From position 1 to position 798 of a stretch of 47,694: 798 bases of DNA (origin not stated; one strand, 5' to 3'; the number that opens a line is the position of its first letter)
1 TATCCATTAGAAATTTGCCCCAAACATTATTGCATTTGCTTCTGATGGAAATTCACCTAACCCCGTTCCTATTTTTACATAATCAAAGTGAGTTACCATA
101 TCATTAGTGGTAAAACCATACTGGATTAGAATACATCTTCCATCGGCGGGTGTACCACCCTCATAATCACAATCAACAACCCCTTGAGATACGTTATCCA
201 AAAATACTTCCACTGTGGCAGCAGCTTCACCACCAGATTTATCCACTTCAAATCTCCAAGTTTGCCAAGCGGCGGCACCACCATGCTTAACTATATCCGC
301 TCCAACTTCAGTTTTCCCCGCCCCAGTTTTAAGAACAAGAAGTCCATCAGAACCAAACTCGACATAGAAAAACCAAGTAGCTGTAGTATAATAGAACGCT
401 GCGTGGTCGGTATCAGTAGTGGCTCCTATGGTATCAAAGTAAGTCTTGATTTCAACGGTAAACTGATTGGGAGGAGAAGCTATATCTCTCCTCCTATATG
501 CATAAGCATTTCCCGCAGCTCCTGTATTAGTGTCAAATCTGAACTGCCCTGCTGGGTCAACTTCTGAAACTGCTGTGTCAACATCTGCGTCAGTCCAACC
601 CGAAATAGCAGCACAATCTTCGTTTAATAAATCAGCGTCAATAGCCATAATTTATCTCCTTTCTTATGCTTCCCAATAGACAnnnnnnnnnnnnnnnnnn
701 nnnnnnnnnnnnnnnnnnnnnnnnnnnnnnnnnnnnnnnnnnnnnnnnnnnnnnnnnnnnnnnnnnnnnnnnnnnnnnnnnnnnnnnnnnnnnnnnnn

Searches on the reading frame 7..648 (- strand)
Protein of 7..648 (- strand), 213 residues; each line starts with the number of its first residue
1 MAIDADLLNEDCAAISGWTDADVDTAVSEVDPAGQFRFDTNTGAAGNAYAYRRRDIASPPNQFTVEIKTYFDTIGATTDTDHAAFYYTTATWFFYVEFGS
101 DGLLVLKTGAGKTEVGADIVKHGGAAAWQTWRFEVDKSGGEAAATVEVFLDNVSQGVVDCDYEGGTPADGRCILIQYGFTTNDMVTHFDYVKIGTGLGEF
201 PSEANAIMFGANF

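Call 81: search_protein_families(library=pfam, alignment_id=A4, max_evalue=0.001)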
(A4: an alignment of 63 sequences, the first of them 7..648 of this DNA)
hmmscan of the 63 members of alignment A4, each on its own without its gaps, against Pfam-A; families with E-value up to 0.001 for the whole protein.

A. member 1, window:7-648:- (213 aa): 0 families

B. families by the number of members that match (of 63 scanned): 6 families
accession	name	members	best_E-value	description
PF05838.17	Glyco_hydro_108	1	1.3e-19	Glycosyl hydrolase 108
PF24175.2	SU10_adaptor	1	5.2e-13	SU10 adaptor protein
PF12224.13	Amidoligase_2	1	1.2e-09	Putative amidoligase enzyme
PF13230.11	GATase_4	1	2.4e-05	Glutamine amidotransferases class-II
PF23899.1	SU10_portal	1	0.00063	Phage SU10 portal protein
PF16473.11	Rv2179c-like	1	0.00067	3'-5' exoribonuclease Rv2179c-like domain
